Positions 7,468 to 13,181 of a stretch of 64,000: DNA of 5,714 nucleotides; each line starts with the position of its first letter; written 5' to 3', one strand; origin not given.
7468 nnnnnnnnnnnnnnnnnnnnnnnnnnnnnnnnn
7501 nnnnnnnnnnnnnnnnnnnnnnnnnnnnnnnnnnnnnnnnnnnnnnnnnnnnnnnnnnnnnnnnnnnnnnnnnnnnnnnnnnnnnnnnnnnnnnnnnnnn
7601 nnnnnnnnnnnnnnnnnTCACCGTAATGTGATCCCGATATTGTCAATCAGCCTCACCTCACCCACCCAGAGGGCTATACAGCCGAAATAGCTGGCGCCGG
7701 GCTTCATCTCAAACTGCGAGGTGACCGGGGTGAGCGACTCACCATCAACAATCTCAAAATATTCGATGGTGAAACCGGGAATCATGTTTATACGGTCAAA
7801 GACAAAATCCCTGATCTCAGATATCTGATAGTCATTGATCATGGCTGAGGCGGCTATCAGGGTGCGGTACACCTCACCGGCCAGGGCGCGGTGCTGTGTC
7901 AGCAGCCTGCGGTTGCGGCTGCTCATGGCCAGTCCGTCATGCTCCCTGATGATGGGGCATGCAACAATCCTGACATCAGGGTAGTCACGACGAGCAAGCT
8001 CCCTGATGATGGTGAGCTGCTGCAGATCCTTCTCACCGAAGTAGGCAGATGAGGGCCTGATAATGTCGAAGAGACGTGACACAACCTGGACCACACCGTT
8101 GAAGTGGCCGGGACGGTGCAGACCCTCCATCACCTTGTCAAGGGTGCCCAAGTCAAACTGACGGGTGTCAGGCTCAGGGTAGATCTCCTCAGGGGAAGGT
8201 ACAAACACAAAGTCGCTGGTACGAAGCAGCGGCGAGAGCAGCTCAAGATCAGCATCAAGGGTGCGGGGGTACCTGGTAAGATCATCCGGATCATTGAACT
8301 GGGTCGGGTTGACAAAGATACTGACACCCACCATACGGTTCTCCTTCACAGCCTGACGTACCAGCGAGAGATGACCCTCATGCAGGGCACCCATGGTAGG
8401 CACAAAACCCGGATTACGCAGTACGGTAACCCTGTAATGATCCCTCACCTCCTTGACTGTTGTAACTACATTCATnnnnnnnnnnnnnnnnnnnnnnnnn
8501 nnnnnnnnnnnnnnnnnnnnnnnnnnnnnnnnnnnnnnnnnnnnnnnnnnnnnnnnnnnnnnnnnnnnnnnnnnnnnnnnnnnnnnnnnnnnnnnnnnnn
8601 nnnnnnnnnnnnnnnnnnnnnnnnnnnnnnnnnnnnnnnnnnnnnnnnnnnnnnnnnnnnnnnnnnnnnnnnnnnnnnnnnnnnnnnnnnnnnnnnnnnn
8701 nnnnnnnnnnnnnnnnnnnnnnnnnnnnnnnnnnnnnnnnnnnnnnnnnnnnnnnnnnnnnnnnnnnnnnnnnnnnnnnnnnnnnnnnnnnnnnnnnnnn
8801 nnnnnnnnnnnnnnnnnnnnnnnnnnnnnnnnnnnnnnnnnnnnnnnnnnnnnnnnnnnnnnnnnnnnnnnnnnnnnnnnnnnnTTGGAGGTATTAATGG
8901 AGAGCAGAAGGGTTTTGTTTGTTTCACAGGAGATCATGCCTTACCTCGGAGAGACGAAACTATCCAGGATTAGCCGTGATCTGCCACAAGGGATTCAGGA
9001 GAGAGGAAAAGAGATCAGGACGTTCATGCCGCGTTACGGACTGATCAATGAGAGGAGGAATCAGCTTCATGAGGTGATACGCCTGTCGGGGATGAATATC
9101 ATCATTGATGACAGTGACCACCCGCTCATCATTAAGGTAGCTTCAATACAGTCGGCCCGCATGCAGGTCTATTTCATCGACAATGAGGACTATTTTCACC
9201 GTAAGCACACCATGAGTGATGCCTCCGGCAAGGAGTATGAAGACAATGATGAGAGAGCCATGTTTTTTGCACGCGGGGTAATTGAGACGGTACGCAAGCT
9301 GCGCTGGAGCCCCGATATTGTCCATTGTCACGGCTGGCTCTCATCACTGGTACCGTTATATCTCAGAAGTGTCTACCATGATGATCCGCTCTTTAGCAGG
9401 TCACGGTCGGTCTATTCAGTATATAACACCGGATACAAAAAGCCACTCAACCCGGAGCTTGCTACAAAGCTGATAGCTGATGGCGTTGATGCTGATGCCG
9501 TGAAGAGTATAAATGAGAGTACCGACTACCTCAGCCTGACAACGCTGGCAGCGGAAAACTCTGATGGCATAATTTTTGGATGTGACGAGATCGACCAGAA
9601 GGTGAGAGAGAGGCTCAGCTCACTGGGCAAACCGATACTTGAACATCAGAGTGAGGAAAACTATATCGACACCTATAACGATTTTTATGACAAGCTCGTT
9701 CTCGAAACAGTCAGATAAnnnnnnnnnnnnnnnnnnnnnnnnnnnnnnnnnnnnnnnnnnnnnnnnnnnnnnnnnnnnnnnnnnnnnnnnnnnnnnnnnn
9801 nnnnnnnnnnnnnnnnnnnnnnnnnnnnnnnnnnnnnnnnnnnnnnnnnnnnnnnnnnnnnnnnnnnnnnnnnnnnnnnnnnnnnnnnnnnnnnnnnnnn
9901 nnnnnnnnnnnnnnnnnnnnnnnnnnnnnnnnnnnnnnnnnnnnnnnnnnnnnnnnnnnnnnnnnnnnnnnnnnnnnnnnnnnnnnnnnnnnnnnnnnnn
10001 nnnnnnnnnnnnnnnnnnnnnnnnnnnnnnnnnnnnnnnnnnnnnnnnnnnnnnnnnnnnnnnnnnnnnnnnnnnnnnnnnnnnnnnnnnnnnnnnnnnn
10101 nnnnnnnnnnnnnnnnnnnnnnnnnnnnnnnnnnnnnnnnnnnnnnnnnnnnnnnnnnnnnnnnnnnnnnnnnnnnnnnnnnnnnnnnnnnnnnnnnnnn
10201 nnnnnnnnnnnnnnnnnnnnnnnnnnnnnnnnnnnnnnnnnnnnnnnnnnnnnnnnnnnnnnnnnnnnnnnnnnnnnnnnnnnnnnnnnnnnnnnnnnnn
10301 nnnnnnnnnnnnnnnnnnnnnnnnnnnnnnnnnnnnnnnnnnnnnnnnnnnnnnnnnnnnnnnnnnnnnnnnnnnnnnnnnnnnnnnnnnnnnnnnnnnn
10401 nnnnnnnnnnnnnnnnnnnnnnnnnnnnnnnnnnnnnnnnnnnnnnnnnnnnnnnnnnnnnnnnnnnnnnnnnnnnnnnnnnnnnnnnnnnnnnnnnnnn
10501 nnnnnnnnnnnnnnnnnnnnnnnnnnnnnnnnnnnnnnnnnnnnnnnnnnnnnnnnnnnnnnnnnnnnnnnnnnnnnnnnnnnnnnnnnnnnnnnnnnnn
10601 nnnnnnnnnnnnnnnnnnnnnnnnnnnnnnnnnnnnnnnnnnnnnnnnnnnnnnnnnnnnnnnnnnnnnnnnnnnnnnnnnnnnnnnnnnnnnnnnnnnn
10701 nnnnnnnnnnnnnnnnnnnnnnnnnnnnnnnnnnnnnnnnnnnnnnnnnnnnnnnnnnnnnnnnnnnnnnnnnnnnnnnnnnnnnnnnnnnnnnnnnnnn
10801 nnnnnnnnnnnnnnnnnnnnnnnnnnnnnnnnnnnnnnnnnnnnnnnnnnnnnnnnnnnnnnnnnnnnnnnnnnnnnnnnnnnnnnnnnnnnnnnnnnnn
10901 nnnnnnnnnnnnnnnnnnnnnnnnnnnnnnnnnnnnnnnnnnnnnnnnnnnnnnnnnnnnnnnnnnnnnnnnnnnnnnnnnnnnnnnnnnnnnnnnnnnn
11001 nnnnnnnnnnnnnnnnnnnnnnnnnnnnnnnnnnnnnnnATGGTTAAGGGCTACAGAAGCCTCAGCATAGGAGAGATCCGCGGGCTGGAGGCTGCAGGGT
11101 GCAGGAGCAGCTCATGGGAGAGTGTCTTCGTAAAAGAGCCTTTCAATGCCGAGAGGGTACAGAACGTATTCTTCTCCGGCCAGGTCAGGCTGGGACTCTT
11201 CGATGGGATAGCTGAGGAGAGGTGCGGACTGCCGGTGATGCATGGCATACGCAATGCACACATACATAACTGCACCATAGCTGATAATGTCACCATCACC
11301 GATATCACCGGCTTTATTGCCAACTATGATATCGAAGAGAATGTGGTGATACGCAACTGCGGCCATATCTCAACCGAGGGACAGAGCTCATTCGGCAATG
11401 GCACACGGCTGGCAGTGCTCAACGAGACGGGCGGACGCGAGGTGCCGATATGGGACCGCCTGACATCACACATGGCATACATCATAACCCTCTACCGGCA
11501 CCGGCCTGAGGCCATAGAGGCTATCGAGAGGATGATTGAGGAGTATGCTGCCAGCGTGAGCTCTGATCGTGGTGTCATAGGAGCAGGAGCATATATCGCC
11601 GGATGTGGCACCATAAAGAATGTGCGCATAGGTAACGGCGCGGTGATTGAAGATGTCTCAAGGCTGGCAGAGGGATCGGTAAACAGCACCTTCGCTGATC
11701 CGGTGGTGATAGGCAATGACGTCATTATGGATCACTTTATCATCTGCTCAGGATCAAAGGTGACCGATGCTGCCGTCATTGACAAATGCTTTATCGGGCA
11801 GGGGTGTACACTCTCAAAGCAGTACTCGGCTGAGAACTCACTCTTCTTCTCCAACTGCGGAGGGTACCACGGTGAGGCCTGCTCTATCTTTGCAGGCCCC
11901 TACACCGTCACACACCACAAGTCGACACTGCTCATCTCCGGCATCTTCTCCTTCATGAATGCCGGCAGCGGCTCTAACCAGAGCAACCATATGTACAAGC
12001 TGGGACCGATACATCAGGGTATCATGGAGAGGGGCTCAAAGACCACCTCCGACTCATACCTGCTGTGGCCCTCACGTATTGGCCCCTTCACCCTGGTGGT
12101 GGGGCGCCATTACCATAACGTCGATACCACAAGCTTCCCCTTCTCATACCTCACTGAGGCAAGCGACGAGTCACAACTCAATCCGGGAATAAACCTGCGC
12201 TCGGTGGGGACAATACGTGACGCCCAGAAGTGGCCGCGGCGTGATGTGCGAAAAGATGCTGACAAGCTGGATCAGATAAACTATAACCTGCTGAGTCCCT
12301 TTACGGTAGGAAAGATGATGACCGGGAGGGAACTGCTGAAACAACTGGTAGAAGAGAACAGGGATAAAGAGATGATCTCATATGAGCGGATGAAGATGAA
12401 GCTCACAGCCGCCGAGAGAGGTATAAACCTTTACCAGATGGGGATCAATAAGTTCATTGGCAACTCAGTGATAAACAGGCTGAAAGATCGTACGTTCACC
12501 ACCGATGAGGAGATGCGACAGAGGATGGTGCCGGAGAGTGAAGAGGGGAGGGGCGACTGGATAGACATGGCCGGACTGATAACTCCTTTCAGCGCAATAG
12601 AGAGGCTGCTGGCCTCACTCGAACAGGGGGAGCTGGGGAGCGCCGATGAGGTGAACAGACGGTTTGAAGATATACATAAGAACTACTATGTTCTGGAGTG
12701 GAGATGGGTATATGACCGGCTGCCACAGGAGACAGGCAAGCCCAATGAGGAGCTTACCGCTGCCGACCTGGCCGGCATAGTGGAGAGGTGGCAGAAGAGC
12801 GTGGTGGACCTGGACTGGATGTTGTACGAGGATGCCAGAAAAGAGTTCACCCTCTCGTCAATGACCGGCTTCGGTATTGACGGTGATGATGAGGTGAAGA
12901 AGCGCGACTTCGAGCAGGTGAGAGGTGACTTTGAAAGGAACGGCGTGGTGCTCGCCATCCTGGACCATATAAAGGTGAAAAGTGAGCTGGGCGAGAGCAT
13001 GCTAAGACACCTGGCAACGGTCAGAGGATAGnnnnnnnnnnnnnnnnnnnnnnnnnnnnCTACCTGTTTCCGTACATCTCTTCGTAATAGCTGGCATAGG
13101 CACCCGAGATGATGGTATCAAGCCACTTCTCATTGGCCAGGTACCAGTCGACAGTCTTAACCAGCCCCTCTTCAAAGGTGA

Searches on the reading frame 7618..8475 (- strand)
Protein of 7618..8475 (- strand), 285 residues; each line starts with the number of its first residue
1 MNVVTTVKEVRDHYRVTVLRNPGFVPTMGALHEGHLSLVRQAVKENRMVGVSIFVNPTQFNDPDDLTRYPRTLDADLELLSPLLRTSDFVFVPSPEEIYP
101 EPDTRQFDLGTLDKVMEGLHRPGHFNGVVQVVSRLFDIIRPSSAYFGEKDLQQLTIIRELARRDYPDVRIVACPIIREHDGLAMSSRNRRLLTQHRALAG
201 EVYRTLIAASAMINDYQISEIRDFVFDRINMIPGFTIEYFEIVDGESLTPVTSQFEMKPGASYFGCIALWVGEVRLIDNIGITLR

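Call 34: search_protein_families(library=pfam, proteins=[window:7618-8475:-], max_evalue=0.00001)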
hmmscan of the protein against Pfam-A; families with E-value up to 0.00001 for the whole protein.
window:7618-8475:- (285 aa): 1 family
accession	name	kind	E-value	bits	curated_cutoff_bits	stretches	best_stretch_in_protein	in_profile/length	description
PF02569.21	Pantoate_ligase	-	2.7e-86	289.5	20.7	1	3-280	2-267/268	Pantoate-beta-alanine ligase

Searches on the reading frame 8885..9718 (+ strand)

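Call 34: search_protein_families(library=pfam, proteins=[window:8885-9718:+], max_evalue=0.00001)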
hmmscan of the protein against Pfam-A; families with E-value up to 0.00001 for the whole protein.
window:8885-9718:+ (277 aa): 1 family
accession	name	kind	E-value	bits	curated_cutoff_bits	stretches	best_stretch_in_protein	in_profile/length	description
PF08323.17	Glyco_transf_5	-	1e-47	163.3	22.7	1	9-200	1-186/239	Starch synthase catalytic domain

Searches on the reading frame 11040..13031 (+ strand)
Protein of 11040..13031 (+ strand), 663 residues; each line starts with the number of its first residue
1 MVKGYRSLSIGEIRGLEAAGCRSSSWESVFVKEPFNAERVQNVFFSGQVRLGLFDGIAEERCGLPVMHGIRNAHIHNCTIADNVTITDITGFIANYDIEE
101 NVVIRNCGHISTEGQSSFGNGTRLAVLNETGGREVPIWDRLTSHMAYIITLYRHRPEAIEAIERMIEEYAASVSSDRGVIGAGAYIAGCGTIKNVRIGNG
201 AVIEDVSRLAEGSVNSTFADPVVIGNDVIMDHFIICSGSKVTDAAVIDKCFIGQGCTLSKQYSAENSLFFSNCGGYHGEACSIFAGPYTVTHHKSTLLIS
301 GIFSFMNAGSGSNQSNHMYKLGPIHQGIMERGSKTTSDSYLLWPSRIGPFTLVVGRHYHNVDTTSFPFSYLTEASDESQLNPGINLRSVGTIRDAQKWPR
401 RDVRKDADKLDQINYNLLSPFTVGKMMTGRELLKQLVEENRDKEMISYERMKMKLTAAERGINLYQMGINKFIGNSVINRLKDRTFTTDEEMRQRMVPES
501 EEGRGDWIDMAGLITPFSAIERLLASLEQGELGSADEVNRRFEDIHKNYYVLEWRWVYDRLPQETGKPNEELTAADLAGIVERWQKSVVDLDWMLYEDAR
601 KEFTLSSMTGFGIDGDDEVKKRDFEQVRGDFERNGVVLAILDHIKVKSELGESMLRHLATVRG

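Call 34: search_protein_families(library=pfam, proteins=[window:11040-13031:+], max_evalue=0.00001)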
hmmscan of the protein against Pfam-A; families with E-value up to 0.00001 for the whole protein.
window:11040-13031:+ (663 aa): 3 families
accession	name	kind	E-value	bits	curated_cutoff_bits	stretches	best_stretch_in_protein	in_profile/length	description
PF16314.11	DUF4954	-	3.7e-203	675.5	26.2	1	5-436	1-432/433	Domain of unknown function (DUF4954)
PF20683.2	DUF6819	-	3.2e-59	199.9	23.5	1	489-657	2-170/171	Domain of unknown function (DUF6819)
PF25084.1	LbH_EIF2B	-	3.5e-07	30.6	54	0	175-261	19-102/105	EIF2B subunit epsilon LbH domain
